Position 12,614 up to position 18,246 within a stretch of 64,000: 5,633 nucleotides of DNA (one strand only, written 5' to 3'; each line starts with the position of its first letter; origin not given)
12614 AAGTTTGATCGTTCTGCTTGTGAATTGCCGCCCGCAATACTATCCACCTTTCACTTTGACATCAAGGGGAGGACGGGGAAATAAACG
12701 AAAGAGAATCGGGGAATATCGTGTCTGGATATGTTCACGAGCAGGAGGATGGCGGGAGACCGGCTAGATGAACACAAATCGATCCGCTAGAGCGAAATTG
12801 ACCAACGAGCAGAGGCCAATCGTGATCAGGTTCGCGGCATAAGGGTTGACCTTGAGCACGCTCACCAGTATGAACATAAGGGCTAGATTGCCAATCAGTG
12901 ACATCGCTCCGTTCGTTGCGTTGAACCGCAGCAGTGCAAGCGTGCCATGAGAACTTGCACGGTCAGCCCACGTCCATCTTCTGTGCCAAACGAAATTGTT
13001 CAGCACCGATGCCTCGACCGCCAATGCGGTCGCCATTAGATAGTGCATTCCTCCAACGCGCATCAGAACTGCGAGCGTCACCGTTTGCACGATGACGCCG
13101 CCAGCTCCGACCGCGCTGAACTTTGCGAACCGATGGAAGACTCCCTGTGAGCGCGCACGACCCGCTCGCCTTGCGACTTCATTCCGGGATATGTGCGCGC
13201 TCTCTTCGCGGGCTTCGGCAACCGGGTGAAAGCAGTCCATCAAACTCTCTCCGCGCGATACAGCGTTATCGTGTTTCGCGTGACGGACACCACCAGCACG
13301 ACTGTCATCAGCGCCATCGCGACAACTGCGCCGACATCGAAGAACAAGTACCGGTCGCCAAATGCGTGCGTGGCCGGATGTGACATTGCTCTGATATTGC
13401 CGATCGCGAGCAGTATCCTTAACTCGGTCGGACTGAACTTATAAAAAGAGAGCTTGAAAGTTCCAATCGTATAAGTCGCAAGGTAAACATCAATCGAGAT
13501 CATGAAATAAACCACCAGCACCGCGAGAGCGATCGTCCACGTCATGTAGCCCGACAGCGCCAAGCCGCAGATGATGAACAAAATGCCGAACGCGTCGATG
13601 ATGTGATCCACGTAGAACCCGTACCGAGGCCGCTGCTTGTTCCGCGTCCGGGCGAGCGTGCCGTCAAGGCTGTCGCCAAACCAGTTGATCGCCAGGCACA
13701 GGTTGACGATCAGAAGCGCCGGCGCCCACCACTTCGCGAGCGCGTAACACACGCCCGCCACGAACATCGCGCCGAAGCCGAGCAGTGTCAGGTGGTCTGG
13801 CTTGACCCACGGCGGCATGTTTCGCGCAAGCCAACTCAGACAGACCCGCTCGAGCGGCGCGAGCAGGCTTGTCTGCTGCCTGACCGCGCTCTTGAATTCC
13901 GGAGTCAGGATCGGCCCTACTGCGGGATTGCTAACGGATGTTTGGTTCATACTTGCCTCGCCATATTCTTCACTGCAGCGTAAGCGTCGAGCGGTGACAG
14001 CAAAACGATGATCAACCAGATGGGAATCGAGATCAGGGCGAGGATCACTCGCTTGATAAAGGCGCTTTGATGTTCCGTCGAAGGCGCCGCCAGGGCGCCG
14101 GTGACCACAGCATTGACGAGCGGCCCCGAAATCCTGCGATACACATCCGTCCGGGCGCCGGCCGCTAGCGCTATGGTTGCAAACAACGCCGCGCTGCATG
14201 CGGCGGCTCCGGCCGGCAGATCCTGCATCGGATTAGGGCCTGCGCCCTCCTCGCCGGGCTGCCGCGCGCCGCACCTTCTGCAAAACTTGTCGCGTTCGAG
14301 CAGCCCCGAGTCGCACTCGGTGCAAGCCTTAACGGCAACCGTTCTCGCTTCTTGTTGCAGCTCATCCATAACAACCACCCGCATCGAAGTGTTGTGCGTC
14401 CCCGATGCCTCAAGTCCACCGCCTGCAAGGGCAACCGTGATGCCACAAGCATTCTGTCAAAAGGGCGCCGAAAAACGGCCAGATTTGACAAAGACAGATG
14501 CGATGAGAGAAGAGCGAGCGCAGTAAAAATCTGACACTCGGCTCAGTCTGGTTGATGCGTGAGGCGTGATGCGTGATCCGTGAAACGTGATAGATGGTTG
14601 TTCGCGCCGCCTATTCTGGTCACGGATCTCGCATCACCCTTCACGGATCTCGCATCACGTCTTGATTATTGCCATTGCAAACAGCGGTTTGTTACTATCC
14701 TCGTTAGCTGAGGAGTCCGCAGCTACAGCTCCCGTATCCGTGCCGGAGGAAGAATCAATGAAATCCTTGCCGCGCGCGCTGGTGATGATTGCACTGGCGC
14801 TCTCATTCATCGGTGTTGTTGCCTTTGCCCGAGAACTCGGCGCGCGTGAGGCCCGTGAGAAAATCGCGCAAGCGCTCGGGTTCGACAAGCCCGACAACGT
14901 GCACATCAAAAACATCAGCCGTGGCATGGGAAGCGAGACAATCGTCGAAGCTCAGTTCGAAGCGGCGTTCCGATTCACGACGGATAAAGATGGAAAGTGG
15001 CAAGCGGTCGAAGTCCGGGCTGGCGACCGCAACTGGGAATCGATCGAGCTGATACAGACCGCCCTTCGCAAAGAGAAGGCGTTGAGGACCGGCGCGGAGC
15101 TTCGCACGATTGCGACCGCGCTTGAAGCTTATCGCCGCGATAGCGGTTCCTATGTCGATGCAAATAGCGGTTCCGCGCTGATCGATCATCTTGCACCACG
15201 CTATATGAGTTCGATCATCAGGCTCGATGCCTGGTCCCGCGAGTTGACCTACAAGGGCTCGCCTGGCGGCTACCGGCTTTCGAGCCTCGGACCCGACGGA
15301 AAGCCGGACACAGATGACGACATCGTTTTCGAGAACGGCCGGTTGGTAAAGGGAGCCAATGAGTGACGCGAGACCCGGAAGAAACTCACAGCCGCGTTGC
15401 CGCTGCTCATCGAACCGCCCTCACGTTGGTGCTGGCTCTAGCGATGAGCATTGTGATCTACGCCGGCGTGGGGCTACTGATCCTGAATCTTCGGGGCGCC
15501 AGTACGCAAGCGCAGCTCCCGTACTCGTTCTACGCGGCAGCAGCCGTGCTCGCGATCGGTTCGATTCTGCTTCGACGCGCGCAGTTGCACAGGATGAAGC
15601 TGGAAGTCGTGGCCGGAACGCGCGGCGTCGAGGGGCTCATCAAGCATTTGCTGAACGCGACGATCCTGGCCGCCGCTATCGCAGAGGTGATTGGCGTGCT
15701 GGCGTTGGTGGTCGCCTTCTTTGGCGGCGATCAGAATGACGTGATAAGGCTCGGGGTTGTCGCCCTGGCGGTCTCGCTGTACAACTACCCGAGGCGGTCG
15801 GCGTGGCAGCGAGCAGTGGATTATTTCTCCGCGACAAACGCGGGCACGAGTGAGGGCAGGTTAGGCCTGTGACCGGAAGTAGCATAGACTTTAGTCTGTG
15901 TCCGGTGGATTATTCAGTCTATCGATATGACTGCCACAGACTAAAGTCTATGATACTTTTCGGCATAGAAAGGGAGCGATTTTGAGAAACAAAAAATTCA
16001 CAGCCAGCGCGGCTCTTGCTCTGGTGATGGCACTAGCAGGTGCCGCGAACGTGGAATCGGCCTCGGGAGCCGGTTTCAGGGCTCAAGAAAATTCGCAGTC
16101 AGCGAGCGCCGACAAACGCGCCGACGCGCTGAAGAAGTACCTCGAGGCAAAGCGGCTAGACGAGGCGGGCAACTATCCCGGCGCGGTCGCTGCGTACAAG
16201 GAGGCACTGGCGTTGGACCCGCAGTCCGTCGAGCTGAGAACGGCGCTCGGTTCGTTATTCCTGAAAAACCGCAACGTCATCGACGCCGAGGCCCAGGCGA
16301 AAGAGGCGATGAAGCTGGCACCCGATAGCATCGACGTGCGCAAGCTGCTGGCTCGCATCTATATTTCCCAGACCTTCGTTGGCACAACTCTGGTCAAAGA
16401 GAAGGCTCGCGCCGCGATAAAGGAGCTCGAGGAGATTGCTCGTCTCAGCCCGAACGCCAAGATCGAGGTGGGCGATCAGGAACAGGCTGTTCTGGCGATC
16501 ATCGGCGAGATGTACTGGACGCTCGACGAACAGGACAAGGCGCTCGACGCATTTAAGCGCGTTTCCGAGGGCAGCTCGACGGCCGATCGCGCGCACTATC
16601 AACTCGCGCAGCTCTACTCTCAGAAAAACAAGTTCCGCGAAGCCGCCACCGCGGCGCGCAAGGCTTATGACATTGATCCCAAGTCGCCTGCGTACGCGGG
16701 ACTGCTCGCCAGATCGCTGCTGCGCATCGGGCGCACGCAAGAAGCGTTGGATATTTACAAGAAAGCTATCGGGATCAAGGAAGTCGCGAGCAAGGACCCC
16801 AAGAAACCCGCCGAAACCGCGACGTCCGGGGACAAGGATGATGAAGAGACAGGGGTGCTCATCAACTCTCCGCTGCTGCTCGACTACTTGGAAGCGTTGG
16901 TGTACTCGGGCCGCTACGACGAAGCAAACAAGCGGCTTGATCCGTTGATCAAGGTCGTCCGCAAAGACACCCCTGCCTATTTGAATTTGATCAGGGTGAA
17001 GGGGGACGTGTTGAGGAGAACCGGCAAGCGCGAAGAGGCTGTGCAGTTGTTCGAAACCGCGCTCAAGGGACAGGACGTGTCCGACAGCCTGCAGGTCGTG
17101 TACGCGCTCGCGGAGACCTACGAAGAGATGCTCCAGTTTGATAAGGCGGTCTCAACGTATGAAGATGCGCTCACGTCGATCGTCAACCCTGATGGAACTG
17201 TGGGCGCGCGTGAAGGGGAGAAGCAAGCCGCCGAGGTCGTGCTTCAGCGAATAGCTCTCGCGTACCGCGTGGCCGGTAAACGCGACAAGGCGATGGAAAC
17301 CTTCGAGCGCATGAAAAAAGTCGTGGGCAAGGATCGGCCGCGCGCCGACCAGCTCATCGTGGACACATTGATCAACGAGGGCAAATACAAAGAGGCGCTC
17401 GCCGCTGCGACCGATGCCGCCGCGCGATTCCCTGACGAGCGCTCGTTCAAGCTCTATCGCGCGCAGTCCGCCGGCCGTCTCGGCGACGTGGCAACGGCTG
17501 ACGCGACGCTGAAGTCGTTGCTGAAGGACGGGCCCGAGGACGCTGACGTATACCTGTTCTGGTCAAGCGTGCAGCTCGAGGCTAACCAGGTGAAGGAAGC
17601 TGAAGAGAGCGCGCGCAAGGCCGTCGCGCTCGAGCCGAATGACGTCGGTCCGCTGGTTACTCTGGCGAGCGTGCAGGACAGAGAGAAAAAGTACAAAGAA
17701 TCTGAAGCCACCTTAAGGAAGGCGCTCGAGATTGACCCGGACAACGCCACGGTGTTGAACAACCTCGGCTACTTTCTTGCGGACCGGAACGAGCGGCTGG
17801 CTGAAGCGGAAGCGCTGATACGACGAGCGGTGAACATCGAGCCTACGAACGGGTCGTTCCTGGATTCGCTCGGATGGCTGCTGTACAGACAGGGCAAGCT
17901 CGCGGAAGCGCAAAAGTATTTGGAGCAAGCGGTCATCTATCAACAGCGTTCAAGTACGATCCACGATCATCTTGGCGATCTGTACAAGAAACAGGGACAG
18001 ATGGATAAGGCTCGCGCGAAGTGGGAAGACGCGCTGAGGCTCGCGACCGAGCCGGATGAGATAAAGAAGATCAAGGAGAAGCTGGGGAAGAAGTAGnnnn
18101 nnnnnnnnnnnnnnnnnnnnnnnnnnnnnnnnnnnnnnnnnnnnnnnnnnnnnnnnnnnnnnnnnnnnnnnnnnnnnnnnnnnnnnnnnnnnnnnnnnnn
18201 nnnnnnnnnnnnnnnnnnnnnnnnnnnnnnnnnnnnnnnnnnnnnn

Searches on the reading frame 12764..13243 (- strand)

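Call 21: search_protein_families(library=pfam, proteins=[window:12764-13243:-], max_evalue=0.001)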
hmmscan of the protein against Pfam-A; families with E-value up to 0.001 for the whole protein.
window:12764-13243:- (159 aa): 1 family
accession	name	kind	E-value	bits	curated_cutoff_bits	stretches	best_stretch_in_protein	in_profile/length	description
PF04138.20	GtrA_DPMS_TM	-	6.5e-24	84.8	26.1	1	41-158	1-117/117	GtrA/DPMS, transmembrane domain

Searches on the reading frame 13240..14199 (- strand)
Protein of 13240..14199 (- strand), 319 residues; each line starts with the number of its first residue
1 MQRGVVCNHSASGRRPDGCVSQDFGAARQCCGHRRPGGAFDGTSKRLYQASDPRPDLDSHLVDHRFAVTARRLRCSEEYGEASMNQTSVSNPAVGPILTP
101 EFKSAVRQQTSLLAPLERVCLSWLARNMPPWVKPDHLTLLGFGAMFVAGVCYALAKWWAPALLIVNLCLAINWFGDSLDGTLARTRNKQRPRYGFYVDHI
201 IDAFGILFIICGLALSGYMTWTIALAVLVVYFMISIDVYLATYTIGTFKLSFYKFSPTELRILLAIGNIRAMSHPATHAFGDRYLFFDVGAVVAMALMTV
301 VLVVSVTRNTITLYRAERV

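Call 21: search_protein_families(library=pfam, proteins=[window:13240-14199:-], max_evalue=0.001)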
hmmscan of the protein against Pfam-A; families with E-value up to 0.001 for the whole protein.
window:13240-14199:- (319 aa): 2 families
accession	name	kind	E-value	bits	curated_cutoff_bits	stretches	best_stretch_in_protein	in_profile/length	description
PF01066.26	CDP-OH_P_transf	-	3.9e-06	27.8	22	1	133-254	3-119/152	CDP-alcohol phosphatidyltransferase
PF06808.19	DctM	-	0.00023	20.6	23.8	1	122-301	140-314/413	Tripartite ATP-independent periplasmic transporter, DctM component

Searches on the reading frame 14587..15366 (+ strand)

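Call 21: search_protein_families(library=pfam, proteins=[window:14587-15366:+], max_evalue=0.001)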
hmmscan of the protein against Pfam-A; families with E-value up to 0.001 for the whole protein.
window:14587-15366:+ (259 aa): 1 family
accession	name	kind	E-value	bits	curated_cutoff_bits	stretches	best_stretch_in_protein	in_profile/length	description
PF08334.16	T2SSG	-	6.7e-07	29.8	21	1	162-245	8-104/108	Type II secretion system (T2SS), protein G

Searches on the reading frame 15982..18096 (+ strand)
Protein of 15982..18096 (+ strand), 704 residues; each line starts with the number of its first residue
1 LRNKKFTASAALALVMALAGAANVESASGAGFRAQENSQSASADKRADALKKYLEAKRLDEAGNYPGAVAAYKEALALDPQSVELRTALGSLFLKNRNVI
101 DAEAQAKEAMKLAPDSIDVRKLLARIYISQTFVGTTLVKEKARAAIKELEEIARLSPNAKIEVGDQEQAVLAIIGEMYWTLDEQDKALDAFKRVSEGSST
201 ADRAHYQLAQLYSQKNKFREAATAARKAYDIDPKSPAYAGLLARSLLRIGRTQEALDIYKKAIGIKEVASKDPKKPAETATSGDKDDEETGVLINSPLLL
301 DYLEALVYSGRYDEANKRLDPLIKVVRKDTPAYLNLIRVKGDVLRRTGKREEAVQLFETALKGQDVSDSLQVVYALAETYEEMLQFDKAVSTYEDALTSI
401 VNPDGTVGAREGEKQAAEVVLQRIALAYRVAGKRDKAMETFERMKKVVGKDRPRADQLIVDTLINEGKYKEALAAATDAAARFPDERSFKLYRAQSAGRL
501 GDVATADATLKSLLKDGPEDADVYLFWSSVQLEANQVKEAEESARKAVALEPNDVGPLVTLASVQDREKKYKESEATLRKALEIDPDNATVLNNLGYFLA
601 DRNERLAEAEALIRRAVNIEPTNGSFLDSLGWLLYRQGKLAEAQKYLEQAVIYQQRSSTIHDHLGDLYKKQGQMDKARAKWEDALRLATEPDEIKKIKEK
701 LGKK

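Call 21: search_protein_families(library=pfam, proteins=[window:15982-18096:+], max_evalue=0.001)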
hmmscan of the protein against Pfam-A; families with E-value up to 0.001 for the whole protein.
window:15982-18096:+ (704 aa): 28 families (the best 25 are shown)
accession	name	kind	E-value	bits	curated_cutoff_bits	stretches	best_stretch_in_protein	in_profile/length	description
PF07719.23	TPR_2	-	5.3e-45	148.3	27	1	203-234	2-33/34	Tetratricopeptide repeat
PF14559.12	TPR_19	-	1e-42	144.7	25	6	61-126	3-68/68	Tetratricopeptide repeat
PF13432.12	TPR_16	-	1.3e-42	144.3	32.7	5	206-265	1-60/65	Tetratricopeptide repeat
PF13428.12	TPR_14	-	1.7e-40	133.7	23.5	0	203-244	2-43/44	Tetratricopeptide repeat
PF13181.12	TPR_8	-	6.8e-36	119.8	25.7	1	203-234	2-33/34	Tetratricopeptide repeat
PF00515.34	TPR_1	-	2e-32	110.1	27.8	1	203-234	2-33/34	Tetratricopeptide repeat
PF13424.12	TPR_12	-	2.5e-31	108.1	30.1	3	589-650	3-71/77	Tetratricopeptide repeat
PF13431.12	TPR_17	-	3.9e-31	105.1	24.4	1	578-610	2-33/34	Tetratricopeptide repeat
PF13176.12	TPR_7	-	2.3e-25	86.9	27.9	0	240-266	3-29/36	Tetratricopeptide repeat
PF12895.13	ANAPC3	-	1.2e-24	86.8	27.2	1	186-261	7-81/82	Anaphase-promoting complex, cyclosome, subunit 3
PF13414.12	TPR_11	-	1.1e-23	83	26.8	2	61-96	6-41/42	TPR repeat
PF13174.12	TPR_6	-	2e-17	63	26.3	0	421-445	3-27/33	Tetratricopeptide repeat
PF23914.1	TPR_CcmH_CycH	-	3.6e-17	63.1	42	1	508-601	37-133/158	Cytochrome c-type biogenesis protein H TPR domain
PF13374.12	TPR_10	-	2.5e-11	43.7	27.5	1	627-652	5-30/42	Tetratricopeptide repeat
PF13429.12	TPR_15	-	2.5e-10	40.7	26.2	0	558-605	149-196/280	Tetratricopeptide repeat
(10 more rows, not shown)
